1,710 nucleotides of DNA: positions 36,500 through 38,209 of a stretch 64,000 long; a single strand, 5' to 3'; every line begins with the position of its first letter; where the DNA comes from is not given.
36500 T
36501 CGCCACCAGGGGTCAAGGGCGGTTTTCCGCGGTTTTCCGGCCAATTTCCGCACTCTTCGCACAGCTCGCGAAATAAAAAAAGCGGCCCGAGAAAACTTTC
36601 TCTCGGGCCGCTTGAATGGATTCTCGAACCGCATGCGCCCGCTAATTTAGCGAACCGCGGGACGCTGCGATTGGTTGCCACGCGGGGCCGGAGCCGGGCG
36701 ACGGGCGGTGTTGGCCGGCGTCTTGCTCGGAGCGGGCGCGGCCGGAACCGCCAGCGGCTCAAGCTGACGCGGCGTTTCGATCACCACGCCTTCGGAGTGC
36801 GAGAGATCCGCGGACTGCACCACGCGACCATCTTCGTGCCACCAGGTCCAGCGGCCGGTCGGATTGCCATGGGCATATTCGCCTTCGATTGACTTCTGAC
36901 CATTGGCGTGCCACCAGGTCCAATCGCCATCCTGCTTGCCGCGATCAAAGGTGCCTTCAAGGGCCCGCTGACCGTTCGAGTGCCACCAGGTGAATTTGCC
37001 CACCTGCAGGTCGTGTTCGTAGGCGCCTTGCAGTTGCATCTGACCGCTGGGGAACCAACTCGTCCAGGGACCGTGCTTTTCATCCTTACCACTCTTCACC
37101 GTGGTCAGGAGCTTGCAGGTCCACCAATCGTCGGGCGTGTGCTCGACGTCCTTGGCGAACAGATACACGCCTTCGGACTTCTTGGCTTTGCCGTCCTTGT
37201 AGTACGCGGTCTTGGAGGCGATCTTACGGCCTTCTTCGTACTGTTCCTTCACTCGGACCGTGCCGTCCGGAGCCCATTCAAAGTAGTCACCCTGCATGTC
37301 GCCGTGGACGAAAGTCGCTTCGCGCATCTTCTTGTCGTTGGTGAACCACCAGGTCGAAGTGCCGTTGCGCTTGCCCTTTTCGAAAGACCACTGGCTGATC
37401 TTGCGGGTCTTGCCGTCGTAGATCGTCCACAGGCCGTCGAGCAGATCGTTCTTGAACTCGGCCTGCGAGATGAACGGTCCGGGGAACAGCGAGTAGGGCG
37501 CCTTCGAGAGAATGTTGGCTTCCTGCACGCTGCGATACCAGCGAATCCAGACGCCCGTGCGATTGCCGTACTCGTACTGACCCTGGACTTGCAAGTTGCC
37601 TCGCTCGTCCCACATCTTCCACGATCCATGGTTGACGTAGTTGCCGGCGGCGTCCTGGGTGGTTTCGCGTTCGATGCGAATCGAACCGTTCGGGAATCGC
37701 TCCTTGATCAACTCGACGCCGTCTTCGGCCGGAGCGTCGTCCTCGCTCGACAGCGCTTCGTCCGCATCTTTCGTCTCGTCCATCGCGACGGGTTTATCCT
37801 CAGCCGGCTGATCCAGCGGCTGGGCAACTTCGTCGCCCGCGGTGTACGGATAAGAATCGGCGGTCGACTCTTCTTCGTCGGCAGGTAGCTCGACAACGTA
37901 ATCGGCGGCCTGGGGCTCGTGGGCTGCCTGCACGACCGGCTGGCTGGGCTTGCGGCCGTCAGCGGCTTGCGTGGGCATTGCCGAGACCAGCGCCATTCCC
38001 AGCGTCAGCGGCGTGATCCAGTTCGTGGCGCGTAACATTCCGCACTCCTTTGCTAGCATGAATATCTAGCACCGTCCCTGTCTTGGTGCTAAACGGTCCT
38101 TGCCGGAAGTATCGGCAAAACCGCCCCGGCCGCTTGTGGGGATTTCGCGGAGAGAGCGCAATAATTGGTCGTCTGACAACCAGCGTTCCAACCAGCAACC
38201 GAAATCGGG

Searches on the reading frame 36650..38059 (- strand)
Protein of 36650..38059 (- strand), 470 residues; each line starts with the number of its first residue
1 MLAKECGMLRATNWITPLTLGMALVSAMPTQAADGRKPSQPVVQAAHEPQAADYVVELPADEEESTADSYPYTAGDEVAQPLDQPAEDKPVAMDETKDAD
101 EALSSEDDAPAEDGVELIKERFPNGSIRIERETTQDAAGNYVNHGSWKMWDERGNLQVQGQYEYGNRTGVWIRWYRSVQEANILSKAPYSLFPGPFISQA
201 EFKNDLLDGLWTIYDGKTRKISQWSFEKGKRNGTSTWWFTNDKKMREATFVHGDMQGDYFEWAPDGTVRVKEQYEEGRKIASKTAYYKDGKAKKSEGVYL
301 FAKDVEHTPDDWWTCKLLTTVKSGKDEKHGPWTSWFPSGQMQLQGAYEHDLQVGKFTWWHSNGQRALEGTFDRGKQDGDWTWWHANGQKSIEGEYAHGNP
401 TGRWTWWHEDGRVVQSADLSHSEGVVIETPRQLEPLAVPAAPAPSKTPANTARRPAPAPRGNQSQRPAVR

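Call 50: search_protein_families(library=pfam, proteins=[window:36650-38059:-], max_evalue=0.001)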
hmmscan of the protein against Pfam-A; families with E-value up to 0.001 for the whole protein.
window:36650-38059:- (470 aa): 1 family
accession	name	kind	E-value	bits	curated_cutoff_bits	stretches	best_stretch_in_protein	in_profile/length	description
PF07661.19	MORN_2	-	1.2e-21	74.6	29.6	0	144-163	2-21/22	MORN repeat variant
